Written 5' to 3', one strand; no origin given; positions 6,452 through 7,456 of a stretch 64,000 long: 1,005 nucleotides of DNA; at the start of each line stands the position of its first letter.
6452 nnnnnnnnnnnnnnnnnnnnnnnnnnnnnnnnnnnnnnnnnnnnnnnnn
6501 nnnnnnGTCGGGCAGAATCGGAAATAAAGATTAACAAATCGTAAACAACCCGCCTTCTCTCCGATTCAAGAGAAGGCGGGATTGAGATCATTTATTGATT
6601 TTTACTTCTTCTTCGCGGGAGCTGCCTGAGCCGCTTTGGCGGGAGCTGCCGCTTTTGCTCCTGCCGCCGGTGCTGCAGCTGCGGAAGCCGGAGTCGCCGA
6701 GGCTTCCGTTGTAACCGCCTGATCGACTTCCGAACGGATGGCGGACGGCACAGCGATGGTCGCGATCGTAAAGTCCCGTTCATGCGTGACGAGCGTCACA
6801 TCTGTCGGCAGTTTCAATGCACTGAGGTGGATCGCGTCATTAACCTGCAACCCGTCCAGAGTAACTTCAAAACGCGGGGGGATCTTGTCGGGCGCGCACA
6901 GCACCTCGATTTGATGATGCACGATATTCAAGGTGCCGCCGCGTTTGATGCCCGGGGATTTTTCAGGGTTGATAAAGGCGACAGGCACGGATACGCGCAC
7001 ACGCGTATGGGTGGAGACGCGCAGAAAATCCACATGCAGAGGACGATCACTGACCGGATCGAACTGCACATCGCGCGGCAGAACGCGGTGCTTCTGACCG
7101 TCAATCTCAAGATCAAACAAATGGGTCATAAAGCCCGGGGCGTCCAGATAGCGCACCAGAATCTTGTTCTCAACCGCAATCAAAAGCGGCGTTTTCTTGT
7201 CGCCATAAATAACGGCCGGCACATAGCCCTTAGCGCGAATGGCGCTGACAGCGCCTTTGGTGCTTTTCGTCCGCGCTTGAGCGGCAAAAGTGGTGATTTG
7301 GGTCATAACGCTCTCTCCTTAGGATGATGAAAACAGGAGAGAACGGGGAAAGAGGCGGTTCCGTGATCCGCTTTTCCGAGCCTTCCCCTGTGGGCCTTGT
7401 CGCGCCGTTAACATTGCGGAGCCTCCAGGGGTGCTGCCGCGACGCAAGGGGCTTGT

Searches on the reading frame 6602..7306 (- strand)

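Call 59: search_protein_families(library=pfam, proteins=[window:6602-7306:-], max_evalue=0.00001)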
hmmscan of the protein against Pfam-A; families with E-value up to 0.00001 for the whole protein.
window:6602-7306:- (234 aa): 2 families
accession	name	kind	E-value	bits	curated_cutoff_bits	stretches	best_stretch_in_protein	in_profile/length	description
PF14693.11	Ribosomal_TL5_C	-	3.2e-24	85.5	27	1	103-187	2-83/84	Ribosomal protein TL5, C-terminal domain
PF01386.24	Ribosomal_L25p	-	7.8e-24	84.4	23.6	1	9-94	3-82/82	Ribosomal L25p family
